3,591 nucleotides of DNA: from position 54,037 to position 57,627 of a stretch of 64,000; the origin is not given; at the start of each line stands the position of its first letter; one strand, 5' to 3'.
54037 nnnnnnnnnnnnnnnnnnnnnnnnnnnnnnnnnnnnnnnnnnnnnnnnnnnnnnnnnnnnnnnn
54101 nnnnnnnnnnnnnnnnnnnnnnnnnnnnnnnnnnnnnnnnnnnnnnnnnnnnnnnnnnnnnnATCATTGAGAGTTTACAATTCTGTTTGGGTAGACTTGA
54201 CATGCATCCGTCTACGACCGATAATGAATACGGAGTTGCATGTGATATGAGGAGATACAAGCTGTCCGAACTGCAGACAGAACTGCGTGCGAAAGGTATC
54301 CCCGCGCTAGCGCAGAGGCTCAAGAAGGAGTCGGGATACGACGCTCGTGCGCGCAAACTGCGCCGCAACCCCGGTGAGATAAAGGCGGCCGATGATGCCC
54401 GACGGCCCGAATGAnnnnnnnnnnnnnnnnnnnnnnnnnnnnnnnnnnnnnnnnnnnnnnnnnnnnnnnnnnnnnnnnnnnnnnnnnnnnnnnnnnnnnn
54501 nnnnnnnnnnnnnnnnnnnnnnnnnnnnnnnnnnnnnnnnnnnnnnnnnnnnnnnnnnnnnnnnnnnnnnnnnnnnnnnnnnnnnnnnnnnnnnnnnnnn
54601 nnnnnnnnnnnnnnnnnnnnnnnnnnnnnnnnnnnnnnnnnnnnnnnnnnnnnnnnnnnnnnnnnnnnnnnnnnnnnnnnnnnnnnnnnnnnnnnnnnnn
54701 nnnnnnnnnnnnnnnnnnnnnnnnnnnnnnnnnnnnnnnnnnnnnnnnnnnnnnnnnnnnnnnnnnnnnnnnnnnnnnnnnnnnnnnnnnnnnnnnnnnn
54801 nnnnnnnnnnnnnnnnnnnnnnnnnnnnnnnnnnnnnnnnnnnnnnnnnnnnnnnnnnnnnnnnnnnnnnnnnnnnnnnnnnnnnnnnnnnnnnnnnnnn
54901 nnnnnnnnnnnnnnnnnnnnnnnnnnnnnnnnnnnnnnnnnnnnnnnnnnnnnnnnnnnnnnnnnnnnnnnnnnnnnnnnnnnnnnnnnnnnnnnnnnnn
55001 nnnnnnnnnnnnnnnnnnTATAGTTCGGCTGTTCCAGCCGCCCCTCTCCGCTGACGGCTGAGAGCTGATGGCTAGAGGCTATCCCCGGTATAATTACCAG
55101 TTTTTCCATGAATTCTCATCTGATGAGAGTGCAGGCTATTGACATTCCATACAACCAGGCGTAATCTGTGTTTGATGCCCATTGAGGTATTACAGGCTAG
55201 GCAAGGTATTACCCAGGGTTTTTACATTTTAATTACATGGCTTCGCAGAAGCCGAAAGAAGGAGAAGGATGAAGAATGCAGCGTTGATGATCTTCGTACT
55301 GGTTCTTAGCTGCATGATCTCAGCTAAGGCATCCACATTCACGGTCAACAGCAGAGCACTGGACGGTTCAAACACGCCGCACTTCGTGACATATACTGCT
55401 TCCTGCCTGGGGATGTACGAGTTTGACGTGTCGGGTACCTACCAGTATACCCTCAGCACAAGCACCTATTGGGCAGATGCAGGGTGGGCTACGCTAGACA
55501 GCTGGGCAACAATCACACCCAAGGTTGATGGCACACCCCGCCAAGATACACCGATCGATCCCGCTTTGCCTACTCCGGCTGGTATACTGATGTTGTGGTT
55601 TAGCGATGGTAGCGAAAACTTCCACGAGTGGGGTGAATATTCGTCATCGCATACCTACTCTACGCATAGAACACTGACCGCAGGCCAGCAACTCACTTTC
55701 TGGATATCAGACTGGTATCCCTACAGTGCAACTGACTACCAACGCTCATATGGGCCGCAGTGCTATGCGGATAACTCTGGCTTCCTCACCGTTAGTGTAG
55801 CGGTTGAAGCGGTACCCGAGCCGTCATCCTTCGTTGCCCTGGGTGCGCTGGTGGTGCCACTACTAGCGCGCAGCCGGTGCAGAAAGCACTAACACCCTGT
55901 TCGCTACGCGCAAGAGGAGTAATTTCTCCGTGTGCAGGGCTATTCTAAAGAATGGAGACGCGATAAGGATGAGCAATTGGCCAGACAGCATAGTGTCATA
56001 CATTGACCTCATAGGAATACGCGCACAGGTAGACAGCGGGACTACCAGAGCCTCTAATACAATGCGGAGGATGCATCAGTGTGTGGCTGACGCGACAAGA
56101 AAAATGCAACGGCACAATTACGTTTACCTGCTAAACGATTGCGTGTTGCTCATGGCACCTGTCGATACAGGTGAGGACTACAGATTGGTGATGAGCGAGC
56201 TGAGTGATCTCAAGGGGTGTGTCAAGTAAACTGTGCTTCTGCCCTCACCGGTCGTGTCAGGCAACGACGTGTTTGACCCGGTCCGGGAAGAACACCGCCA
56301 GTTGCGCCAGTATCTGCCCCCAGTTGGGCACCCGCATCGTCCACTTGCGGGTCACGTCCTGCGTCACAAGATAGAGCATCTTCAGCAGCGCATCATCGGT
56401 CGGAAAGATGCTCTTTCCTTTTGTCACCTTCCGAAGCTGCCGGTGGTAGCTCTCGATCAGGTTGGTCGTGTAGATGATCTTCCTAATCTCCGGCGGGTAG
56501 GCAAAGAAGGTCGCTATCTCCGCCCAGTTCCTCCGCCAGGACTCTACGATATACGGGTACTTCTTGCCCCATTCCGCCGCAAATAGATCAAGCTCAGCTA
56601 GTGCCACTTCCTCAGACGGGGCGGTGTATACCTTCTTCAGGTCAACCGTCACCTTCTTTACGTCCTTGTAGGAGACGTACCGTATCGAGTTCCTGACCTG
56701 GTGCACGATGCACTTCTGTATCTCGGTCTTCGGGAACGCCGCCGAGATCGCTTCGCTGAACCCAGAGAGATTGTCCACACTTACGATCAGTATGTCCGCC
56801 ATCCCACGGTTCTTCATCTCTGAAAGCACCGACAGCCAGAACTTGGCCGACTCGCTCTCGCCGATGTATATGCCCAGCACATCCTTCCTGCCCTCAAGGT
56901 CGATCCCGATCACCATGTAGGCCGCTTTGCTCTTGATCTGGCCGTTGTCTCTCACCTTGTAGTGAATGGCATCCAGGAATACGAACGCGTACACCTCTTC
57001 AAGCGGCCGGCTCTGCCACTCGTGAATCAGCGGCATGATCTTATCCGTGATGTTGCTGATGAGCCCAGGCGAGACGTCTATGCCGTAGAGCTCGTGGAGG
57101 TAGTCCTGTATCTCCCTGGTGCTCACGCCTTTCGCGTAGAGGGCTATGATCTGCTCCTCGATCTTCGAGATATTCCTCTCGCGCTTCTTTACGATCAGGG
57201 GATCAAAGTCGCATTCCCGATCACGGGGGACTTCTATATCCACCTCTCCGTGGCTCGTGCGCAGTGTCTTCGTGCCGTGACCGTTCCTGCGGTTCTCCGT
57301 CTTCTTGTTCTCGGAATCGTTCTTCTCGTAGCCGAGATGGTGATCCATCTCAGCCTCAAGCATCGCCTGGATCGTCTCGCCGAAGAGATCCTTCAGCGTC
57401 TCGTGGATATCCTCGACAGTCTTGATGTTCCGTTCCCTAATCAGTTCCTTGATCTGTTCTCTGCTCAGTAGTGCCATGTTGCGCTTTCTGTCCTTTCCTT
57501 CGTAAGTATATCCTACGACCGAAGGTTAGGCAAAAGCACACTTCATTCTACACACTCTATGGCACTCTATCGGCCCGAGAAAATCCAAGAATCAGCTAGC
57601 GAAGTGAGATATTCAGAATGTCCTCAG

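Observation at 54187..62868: Lower-GC accessory island with P4-type primase-helicase, Xis-like HTH, PD-(D/E)XK-like protein, PEP-CTERM protein and IS256, abutting a tRNA cluster but lacking an integrase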

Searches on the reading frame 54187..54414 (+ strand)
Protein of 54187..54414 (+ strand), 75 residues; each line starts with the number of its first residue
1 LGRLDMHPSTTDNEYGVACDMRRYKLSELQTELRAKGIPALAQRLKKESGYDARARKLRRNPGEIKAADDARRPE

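Call 6: search_protein_families(library=pfam, proteins=[window:54187-54414:+], max_evalue=0.01)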
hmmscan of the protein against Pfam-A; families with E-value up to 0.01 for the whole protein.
window:54187-54414:+ (75 aa): 0 families

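Call 10: search_protein_families(library=phrogs, proteins=[window:54187-54414:+], max_evalue=0.01)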
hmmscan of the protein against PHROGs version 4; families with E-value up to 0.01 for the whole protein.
window:54187-54414:+ (75 aa): 0 families

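Call 11: search_protein_families(library=ncbifam, proteins=[window:54187-54414:+], max_evalue=0.01)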
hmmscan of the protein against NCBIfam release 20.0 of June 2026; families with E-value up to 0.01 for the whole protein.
window:54187-54414:+ (75 aa): 0 families

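Call 45: search_protein_families(library=padloc, proteins=[window:54187-54414:+], max_evalue=0.01)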
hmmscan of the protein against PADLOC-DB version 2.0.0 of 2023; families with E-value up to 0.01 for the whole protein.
window:54187-54414:+ (75 aa): 0 families

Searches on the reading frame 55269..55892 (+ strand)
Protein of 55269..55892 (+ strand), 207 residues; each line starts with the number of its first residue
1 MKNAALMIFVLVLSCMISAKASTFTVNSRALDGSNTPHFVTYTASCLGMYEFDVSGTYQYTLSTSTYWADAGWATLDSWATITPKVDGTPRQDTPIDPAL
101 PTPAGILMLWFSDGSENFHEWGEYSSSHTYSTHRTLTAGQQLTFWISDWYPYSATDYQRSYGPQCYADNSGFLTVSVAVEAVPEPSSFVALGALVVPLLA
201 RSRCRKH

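Call 6: search_protein_families(library=pfam, proteins=[window:55269-55892:+], max_evalue=0.01)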
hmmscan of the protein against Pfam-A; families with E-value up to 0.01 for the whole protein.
window:55269-55892:+ (207 aa): 1 family
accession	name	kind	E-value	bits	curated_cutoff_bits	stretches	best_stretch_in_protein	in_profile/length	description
PF07589.16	PEP-CTERM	-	0.0086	16.6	20.7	0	181-203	1-23/24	PEP-CTERM motif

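Call 10: search_protein_families(library=phrogs, proteins=[window:55269-55892:+], max_evalue=0.01)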
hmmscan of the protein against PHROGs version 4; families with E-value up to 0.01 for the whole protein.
window:55269-55892:+ (207 aa): 0 families

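Call 11: search_protein_families(library=ncbifam, proteins=[window:55269-55892:+], max_evalue=0.01)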
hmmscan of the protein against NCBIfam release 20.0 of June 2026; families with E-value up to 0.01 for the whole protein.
window:55269-55892:+ (207 aa): 0 families

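Call 45: search_protein_families(library=padloc, proteins=[window:55269-55892:+], max_evalue=0.01)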
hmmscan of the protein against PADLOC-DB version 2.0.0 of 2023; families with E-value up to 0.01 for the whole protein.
window:55269-55892:+ (207 aa): 0 families

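Call 55: find_encoding_contigs(protein=window:55269-55892:+, flank=10000, max_places=10)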
Protein window:55269-55892:+ (207 aa): 3 contigs read that carry it; 2 places shown.
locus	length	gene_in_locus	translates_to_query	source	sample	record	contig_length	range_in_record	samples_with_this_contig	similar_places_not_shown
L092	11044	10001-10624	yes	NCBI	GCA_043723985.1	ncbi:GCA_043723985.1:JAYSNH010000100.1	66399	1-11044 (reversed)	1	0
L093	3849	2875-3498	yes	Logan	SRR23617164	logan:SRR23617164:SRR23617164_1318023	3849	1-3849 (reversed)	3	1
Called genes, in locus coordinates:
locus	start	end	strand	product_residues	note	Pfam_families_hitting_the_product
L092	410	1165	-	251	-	PF12837:Fer4_6, PF13237:Fer4_10 (weak), PF25160:LdpA_Fe-S-bd (faint), PF00037:Fer4 (weak), PF12838:Fer4_7 (weak), PF13187:Fer4_9 (weak), PF14697:Fer4_21, PF27217:AF_0155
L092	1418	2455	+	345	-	PF00089:Trypsin, PF13365:Trypsin_2, PF13180:PDZ_2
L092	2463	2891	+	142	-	-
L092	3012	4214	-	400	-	PF07690:MFS_1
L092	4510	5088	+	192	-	PF25213:HVO_A0261_N (weak), PF01022:HTH_5, PF08279:HTH_11 (weak), PF12802:MarR_2 (weak), PF12840:HTH_20, PF13412:HTH_24 (weak), PF13545:HTH_Crp_2 (weak), PF13026:DUF3887, +2 more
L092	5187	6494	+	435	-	PF13026:DUF3887, PF01738:DLH (faint), PF12146:Hydrolase_4, PF00326:Peptidase_S9 (faint), PF07859:Abhydrolase_3 (weak)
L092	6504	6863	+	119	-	PF13630:SdpI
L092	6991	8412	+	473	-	PF13026:DUF3887, PF01738:DLH (faint), PF20408:Abhydrolase_11 (faint), PF12697:Abhydrolase_6 (weak), PF00326:Peptidase_S9 (faint), PF12146:Hydrolase_4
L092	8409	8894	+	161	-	PF19638:DUF6141 (weak)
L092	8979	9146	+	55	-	-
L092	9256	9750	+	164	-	-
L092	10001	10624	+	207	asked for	-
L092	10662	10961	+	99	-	-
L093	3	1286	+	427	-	?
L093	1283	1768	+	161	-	PF19638:DUF6141 (weak)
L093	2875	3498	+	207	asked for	-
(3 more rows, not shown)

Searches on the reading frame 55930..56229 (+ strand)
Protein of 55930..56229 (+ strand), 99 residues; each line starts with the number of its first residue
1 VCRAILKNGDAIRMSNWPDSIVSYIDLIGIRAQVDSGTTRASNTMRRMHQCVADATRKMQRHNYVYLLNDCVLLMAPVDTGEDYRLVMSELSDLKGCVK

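Call 6: search_protein_families(library=pfam, proteins=[window:55930-56229:+], max_evalue=0.01)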
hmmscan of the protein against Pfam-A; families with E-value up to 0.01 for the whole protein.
window:55930-56229:+ (99 aa): 0 families

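Call 10: search_protein_families(library=phrogs, proteins=[window:55930-56229:+], max_evalue=0.01)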
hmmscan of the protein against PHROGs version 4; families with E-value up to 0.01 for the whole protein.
window:55930-56229:+ (99 aa): 0 families

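Call 11: search_protein_families(library=ncbifam, proteins=[window:55930-56229:+], max_evalue=0.01)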
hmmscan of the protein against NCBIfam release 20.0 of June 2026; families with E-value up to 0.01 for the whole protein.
window:55930-56229:+ (99 aa): 0 families

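Call 45: search_protein_families(library=padloc, proteins=[window:55930-56229:+], max_evalue=0.01)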
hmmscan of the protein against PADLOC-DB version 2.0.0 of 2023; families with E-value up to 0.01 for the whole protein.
window:55930-56229:+ (99 aa): 0 families

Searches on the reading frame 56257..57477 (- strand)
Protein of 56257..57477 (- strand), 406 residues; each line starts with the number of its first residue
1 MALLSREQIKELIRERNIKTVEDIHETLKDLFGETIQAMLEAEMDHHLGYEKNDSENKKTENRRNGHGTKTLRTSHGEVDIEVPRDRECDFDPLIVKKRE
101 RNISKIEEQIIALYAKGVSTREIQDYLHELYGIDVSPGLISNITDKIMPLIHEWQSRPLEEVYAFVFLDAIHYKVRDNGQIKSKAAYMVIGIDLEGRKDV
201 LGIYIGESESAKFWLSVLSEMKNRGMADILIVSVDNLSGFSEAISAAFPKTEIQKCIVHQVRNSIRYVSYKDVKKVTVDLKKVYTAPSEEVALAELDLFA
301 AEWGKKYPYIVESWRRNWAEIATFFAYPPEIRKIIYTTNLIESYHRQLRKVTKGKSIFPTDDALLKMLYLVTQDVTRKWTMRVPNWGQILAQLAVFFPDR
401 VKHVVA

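Call 6: search_protein_families(library=pfam, proteins=[window:56257-57477:-], max_evalue=0.01)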
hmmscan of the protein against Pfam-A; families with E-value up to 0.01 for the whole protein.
window:56257-57477:- (406 aa): 3 families
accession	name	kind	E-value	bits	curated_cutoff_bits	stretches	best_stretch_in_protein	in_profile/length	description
PF00872.24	Transposase_mut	-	5.5e-121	404.5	21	1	7-380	5-377/379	Transposase, Mutator family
PF10551.15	MULE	-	0.001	19.9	27.6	1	186-262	17-98/99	MULE transposase domain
PF13565.12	HTH_32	-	0.0031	18.5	33.7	0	105-142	32-71/73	Homeodomain-like domain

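Call 29: find_encoding_contigs(protein=window:56257-57477:-, flank=3000, max_places=10)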
Protein window:56257-57477:- (406 aa): 3 contigs read that carry it; 3 places shown.
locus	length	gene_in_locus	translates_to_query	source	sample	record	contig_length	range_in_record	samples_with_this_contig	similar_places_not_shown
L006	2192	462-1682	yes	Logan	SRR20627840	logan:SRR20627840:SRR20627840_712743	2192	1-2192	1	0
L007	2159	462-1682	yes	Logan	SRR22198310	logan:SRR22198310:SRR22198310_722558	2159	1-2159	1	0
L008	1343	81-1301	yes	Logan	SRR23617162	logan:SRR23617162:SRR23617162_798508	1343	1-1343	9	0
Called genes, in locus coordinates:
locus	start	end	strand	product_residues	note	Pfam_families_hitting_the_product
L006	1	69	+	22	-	?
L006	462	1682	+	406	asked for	PF00872:Transposase_mut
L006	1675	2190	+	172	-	?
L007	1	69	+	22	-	?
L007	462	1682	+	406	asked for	PF00872:Transposase_mut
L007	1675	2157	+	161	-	?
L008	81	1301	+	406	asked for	PF00872:Transposase_mut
